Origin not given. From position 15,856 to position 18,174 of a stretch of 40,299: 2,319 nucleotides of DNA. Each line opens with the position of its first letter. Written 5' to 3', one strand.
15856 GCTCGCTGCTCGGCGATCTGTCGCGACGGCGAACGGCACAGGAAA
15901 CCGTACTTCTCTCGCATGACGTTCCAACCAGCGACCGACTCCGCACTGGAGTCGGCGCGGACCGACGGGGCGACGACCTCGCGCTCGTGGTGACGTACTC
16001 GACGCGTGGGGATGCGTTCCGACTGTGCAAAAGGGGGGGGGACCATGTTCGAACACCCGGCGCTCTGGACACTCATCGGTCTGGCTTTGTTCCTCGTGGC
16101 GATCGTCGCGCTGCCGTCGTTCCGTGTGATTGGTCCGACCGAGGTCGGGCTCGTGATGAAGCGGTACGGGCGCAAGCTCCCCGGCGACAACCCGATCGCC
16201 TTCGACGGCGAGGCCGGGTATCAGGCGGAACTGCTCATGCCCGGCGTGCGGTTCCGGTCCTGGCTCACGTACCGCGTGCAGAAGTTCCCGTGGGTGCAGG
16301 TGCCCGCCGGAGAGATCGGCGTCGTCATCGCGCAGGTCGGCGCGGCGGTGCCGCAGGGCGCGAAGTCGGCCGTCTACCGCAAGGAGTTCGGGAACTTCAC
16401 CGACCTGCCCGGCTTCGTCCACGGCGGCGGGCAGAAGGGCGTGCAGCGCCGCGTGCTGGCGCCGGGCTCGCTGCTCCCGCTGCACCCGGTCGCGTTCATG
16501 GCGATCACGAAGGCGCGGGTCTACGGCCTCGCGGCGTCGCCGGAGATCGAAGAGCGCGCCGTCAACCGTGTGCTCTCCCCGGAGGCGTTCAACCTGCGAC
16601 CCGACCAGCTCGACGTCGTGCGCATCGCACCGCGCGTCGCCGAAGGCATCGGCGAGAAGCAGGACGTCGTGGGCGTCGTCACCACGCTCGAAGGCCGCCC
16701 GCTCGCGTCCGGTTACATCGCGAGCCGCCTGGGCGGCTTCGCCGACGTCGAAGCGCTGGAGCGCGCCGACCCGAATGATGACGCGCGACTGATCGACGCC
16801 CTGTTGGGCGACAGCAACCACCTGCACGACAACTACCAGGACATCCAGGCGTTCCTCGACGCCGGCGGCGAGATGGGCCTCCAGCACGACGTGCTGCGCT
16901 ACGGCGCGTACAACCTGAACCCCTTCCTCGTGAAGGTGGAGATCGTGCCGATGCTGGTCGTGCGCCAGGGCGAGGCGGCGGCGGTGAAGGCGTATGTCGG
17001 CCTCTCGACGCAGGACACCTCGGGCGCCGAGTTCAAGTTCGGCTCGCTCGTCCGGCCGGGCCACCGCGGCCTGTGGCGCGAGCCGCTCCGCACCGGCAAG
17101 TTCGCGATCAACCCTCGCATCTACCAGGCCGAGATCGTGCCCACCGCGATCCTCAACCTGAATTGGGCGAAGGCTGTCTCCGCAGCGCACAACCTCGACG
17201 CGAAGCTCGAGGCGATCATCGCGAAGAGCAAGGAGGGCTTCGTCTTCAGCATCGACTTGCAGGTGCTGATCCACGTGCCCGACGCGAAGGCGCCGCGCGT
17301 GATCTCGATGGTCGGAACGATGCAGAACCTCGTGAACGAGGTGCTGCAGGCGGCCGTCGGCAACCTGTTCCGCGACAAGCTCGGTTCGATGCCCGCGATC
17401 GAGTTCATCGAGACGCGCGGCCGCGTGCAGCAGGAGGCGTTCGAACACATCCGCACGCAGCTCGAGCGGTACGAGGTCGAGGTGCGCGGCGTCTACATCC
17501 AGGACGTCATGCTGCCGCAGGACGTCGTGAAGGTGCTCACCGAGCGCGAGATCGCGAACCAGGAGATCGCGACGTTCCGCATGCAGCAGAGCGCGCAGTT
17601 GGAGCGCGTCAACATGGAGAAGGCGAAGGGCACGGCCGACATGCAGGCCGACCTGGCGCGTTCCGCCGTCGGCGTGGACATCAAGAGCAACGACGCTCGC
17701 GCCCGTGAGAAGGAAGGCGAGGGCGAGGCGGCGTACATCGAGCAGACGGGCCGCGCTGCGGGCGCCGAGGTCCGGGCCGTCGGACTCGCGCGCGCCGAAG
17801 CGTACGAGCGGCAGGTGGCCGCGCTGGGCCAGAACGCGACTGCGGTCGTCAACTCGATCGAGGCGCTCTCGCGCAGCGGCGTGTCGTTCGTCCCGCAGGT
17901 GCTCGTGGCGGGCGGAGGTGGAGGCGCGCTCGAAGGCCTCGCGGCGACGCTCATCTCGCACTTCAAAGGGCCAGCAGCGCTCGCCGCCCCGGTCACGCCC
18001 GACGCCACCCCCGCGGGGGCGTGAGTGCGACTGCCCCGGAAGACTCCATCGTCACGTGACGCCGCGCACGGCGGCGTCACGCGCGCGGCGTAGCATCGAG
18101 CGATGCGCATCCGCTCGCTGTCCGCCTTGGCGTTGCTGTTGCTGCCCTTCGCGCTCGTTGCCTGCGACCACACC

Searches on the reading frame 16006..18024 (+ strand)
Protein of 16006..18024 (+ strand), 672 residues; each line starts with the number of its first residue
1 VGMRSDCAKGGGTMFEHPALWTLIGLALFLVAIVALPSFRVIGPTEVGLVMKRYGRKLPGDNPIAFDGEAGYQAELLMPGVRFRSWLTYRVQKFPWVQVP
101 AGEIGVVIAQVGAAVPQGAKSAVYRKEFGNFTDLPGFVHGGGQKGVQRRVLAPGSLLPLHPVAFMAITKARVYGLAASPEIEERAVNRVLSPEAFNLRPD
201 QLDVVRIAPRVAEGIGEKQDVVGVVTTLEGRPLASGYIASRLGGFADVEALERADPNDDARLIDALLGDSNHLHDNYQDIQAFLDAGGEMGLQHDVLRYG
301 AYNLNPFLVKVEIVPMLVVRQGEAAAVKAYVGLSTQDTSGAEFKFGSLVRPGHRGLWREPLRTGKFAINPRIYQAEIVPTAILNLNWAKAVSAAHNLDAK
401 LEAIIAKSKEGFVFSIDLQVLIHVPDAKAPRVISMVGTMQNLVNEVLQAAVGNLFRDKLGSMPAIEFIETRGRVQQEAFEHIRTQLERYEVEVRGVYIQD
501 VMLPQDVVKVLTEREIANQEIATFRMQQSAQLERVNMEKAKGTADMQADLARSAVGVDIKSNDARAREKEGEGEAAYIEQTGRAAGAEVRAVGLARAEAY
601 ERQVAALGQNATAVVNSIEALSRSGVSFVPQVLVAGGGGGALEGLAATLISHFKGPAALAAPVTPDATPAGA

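Call 20: search_protein_families(library=pfam, proteins=[window:16006-18024:+])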
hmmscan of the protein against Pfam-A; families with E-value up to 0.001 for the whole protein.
window:16006-18024:+ (672 aa): 2 families
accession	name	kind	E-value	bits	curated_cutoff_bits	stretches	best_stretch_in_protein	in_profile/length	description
PF01145.31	Band_7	-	1.9e-17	64.3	23.6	1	344-527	13-166/176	SPFH domain / Band 7 family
PF13421.11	Band_7_1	-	0.00037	20.6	24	1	435-514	121-206/211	SPFH domain-Band 7 family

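Call 23: find_encoding_contigs(protein=window:16006-18024:+, flank=10000, max_places=10)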
Protein window:16006-18024:+ (672 aa): no gene with exactly this product is on record in the collection.
